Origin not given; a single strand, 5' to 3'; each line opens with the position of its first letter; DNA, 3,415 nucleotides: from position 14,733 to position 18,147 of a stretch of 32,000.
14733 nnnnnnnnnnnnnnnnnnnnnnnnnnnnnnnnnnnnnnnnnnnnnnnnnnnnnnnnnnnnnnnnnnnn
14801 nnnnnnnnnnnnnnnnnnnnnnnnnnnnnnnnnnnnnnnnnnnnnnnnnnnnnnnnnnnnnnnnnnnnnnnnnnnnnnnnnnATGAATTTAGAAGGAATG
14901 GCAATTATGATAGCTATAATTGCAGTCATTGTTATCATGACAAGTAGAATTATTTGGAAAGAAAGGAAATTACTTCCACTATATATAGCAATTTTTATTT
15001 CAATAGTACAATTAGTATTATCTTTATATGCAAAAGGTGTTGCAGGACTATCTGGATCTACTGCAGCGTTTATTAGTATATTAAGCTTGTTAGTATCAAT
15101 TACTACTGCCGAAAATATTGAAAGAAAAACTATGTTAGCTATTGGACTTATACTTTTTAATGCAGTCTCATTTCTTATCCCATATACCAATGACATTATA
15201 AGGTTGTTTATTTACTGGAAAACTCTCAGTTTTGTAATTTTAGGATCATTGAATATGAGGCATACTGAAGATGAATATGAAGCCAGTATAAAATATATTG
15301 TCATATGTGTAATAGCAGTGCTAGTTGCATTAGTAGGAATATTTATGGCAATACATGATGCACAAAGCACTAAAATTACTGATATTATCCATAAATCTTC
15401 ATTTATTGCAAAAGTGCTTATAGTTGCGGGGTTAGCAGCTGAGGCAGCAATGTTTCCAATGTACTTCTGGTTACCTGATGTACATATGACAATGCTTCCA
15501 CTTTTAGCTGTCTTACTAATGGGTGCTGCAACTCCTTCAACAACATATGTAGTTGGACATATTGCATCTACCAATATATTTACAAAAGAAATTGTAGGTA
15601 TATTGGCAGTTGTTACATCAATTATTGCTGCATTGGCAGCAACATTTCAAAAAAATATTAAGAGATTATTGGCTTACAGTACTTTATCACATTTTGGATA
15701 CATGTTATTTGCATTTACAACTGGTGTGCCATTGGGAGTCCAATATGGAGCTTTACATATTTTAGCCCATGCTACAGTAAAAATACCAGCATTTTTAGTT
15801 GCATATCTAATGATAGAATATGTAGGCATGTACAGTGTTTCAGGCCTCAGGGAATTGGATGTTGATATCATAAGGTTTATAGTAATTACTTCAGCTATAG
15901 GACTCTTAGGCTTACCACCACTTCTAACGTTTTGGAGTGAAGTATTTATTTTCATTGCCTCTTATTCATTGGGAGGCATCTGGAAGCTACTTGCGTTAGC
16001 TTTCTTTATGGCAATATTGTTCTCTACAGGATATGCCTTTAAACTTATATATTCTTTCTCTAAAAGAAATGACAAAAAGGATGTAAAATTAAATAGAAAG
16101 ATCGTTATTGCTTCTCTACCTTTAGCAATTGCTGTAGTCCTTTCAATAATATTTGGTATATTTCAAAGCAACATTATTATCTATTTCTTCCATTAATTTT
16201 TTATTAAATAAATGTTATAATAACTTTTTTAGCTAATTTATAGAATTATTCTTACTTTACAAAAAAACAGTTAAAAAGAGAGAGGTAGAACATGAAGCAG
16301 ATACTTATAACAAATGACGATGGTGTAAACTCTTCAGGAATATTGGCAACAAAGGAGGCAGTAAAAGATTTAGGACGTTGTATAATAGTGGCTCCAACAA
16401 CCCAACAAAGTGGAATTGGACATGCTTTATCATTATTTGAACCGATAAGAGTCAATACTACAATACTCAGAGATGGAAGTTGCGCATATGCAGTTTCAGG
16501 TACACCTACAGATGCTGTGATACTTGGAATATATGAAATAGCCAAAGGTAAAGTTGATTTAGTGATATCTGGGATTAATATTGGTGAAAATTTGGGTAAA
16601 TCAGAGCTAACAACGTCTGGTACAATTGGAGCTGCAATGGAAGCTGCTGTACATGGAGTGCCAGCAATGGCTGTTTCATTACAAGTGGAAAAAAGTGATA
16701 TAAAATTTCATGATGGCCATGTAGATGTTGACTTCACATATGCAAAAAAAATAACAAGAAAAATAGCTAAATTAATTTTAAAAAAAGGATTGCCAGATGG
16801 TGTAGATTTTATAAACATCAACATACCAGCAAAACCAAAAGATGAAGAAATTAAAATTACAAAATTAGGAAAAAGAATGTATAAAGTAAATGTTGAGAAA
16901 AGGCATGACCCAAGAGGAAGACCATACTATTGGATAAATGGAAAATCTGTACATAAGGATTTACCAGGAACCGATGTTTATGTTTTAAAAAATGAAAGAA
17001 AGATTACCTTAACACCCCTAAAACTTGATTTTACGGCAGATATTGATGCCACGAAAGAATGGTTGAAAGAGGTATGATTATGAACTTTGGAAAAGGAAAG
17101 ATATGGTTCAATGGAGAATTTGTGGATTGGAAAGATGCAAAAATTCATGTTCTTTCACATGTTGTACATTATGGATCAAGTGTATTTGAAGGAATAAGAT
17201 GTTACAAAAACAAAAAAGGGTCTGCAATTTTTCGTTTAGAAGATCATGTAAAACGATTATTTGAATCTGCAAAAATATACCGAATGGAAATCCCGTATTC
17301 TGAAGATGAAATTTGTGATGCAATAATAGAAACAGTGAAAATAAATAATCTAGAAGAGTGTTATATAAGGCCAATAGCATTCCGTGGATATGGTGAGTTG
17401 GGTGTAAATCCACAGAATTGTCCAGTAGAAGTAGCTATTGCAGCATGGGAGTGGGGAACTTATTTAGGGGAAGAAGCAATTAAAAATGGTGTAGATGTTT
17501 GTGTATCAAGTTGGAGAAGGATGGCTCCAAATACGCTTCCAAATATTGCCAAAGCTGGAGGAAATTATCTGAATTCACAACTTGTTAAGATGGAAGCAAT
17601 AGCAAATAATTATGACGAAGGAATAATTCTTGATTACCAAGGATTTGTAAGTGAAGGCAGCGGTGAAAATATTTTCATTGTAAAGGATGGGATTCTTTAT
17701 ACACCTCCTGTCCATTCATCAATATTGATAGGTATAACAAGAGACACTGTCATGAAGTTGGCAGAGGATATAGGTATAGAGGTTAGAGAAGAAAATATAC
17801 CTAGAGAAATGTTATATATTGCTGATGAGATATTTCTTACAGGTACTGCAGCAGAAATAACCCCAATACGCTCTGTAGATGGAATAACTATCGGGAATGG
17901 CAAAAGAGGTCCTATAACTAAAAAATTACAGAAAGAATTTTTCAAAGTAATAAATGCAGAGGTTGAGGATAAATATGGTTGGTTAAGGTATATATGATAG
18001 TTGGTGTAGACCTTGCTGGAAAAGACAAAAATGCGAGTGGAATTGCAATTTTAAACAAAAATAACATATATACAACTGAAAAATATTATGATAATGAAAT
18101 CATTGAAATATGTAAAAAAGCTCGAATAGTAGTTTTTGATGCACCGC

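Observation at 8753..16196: nuo-collinear nine-gene operon (A-B-CD-H-I-J-K-L-N) whose catalytic subunits are still [NiFe]-hydrogenase type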

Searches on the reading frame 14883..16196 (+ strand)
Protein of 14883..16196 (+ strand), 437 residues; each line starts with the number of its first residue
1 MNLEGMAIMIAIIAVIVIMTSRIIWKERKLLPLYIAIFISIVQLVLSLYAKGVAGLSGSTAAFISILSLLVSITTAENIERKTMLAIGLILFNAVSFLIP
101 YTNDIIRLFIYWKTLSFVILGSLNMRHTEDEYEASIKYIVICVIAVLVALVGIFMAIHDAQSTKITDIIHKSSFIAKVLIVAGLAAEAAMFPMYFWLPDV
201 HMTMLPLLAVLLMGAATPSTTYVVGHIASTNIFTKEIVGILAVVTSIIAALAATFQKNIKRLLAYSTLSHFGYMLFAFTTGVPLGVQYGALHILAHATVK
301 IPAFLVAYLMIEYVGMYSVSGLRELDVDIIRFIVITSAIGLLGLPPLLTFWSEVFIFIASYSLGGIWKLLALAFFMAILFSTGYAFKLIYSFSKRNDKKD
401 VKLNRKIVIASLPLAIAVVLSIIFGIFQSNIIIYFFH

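Call 3: search_protein_families(library=pfam, proteins=[window:14883-16196:+], max_evalue=0.01)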
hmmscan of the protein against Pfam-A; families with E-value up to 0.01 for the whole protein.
window:14883-16196:+ (437 aa): 1 family
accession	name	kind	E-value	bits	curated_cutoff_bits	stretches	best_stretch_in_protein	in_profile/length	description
PF00361.26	Proton_antipo_M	-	2.1e-32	112.9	21.5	1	103-372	2-287/294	NADH:quinone oxidoreductase/Mrp antiporter, TM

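Call 4: search_protein_families(library=ncbifam, proteins=[window:14883-16196:+], max_evalue=0.01)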
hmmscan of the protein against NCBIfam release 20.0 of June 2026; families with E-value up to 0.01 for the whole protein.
window:14883-16196:+ (437 aa): 64 families (the best 25 are shown)
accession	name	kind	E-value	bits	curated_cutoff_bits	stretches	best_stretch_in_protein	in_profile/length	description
NF006241.0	PRK08377.1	equivalog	4.6e-29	101.8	645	1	62-430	88-465/494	NADH dehydrogenase subunit N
TIGR01770.1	NDH_I_N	subfamily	3.8e-26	92.1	332.6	1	53-431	72-471/472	NADH-quinone oxidoreductase subunit NuoN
TIGR01972.1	NDH_I_M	subfamily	1.3e-25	90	263.8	1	32-431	55-471/486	NADH-quinone oxidoreductase subunit M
NF005097.0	PRK06525.1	equivalog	9.1e-24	84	430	1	89-424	120-471/480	hydrogenase 4 subunit D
NF006419.0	PRK08668.1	equivalog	4.8e-23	81.8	617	1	9-432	27-471/613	NADH dehydrogenase subunit M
NF005042.0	PRK06458.1-2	equivalog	7.4e-21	74.8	437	1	6-427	7-433/439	hydrogenase 4 subunit F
NF006240.0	PRK08376.1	subfamily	8.5e-21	74.4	662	1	60-432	98-496/521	putative monovalent cation/H+ antiporter subunit D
NF005140.0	PRK06589.1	equivalog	9e-21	74.2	470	1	10-433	46-482/489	putative monovalent cation/H+ antiporter subunit D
NF004445.0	PRK05777.2-3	equivalog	3.1e-20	72.6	408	1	42-430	60-473/475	NADH-quinone oxidoreductase subunit NuoN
NF006427.0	PRK08676.1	equivalog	4.7e-19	68.6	511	1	46-432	65-472/486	hydrogenase membrane subunit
TIGR01974.1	NDH_I_L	subfamily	4.9e-19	68.7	407.5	1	8-433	37-484/630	NADH-quinone oxidoreductase subunit L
NF009306.0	PRK12663.1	equivalog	5.4e-19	68.3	542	1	58-432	83-471/498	Na+/H+ antiporter subunit D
NF009308.0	PRK12665.1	equivalog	5.8e-19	68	585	1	89-401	122-445/531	Na+/H+ antiporter subunit D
NF009289.0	PRK12649.1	equivalog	1.4e-18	66.7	1117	1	38-429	66-486/789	putative monovalent cation/H+ antiporter subunit A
NF005141.0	PRK06590.1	equivalog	2.6e-18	66.3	556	1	28-430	55-470/615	NADH-quinone oxidoreductase subunit L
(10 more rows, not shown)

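Call 63: search_solved_structures(query=window:14883-16196:+, max_evalue=1e-8, show_alignments=0)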
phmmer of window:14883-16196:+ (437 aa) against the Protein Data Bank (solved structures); distinct sequences matched with E-value up to 1e-8: 26.
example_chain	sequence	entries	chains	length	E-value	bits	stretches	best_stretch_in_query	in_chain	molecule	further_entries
6u8y_H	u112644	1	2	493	2.9e-23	86.3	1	46-427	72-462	NADH dehydrogenase subunit N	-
4he8_N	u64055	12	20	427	5.4e-18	68.9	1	31-381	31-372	NADH-quinone oxidoreductase subunit 14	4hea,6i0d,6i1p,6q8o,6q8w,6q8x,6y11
6cfw_H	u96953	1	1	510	3.5e-16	63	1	61-429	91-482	Monovalent cation/H+ antiporter subunit D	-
7qru_D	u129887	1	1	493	8.5e-15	58.4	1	101-433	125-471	Na+/H+ antiporter subunit D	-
7ar9_L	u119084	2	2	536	1.6e-14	57.5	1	89-401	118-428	ND5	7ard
7d3u_A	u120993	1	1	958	1.7e-14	57.4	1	91-386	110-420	Monovalent Na+/H+ antiporter subunit A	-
6x89_2M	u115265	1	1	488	1e-13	54.8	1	88-367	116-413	NU2M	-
8e73_2M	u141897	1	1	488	5.9e-13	52.3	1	87-371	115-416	Nad2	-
7wff_F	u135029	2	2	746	7e-13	52.1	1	178-373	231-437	NAD(P)H-quinone oxidoreductase subunit 5, chloroplastic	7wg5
3rko_L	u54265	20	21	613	7.5e-13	52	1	175-425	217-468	NADH-QUINONE OXIDOREDUCTASE SUBUNIT L | Proton-translocating NADH-quinone oxidoreductase, chain L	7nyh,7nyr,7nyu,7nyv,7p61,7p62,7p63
7z7r_L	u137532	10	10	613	7.6e-13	52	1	175-425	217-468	NADH dehydrogenase subunit L | NADH-quinone oxidoreductase subunit L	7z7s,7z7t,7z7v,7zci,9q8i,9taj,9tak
7eu3_F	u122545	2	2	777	7.8e-13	51.9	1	176-371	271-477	NAD(P)H-quinone oxidoreductase subunit F | NADH-plastoquinone oxidoreductase subunit 5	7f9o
7a23_a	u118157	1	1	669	1.9e-12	50.6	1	177-427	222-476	Nad5m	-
7ar7_N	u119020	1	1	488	2.4e-12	50.3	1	89-384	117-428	NADH-ubiquinone oxidoreductase chain 2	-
7a23_I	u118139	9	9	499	2.5e-12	50.3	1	89-387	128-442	Nad2m | NADH-ubiquinone oxidoreductase chain 2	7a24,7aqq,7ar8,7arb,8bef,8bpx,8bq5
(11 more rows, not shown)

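Call 73: search_solved_structures(query=window:14883-16196:+, max_evalue=1e-14, show_alignments=3)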
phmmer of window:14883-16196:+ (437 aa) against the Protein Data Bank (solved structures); distinct sequences matched with E-value up to 1e-14: 4.
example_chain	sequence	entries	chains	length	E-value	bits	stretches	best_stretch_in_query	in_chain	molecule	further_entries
6u8y_H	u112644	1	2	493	2.9e-23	86.3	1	46-427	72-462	NADH dehydrogenase subunit N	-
4he8_N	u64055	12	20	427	5.4e-18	68.9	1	31-381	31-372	NADH-quinone oxidoreductase subunit 14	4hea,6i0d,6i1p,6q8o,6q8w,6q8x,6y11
6cfw_H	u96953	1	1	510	3.5e-16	63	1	61-429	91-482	Monovalent cation/H+ antiporter subunit D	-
7qru_D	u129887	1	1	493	8.5e-15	58.4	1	101-433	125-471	Na+/H+ antiporter subunit D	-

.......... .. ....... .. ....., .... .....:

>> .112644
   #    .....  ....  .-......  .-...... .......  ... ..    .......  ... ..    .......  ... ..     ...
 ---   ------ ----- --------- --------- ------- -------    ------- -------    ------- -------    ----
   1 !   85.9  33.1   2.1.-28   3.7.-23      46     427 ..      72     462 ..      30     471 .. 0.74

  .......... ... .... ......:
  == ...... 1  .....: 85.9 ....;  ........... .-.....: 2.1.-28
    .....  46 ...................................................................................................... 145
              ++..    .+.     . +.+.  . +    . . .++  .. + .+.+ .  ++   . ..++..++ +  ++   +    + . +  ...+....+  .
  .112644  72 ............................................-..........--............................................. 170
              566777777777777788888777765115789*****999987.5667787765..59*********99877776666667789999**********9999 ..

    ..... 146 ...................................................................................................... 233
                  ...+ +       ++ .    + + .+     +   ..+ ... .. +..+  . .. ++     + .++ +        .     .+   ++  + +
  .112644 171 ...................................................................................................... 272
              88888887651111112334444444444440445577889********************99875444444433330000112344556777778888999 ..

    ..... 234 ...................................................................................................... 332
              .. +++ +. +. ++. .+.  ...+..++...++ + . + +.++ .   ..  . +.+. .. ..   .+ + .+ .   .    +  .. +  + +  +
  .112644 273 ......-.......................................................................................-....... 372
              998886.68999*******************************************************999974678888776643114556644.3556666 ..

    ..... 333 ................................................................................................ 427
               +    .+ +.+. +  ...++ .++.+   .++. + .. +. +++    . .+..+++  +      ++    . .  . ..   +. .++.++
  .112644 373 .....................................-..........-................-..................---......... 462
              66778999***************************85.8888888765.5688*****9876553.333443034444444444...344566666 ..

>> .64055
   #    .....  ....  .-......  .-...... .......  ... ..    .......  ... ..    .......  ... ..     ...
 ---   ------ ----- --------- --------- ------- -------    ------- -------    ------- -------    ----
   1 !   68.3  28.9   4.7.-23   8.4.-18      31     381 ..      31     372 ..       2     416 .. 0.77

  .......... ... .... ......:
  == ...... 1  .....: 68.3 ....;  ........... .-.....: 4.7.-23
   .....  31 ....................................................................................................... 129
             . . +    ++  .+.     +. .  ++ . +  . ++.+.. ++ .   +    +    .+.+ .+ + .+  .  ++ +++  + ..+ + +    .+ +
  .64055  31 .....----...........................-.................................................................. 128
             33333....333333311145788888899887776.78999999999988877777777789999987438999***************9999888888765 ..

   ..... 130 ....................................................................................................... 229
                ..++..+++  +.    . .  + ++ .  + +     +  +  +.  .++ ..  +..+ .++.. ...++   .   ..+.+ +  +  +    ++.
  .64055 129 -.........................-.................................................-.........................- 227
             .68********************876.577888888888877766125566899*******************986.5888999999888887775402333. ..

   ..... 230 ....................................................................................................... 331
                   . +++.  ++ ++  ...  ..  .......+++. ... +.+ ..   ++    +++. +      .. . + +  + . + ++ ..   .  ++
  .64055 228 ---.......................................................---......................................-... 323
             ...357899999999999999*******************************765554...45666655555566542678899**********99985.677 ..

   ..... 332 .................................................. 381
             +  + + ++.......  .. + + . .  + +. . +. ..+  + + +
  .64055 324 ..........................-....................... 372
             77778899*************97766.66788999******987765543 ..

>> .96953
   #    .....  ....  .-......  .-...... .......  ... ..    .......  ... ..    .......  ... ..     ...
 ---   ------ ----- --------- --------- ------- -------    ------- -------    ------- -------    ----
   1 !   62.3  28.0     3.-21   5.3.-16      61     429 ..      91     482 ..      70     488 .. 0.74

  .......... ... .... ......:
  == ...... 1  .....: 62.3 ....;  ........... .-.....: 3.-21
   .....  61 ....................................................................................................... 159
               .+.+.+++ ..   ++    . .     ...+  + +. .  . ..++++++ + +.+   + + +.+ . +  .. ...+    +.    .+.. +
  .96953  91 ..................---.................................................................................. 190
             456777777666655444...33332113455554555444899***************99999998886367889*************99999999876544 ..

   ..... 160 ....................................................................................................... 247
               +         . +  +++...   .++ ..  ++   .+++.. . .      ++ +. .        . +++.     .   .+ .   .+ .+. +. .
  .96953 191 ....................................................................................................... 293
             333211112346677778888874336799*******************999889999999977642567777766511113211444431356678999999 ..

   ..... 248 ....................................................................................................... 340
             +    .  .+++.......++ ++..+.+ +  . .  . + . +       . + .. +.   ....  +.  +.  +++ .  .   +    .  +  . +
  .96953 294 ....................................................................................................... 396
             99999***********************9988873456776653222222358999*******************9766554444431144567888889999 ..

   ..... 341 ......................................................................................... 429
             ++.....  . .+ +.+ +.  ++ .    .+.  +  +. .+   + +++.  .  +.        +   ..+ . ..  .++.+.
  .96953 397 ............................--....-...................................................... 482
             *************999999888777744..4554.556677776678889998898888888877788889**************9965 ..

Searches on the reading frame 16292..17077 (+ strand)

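Call 19: search_protein_families(library=pfam, proteins=[window:16292-17077:+], max_evalue=0.001)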
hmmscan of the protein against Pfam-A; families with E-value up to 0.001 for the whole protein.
window:16292-17077:+ (261 aa): 1 family
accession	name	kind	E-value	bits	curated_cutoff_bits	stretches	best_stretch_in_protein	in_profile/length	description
PF01975.23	SurE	-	3.1e-56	190.6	22.1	1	4-198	1-188/189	Survival protein SurE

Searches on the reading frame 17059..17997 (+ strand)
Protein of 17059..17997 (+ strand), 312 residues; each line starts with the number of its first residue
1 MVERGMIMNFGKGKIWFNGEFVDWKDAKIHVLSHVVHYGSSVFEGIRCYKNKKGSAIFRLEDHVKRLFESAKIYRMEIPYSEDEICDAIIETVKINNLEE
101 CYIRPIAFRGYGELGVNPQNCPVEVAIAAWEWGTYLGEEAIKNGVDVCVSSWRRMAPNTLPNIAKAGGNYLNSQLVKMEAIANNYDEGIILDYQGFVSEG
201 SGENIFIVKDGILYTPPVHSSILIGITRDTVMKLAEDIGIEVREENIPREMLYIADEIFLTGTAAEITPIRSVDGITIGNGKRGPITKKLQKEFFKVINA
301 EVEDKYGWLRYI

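Call 19: search_protein_families(library=pfam, proteins=[window:17059-17997:+], max_evalue=0.001)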
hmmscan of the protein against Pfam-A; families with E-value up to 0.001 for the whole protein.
window:17059-17997:+ (312 aa): 1 family
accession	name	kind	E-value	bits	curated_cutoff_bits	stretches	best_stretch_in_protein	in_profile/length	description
PF01063.24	Aminotran_4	-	1.9e-53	182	28.5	1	42-273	2-223/223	Amino-transferase class IV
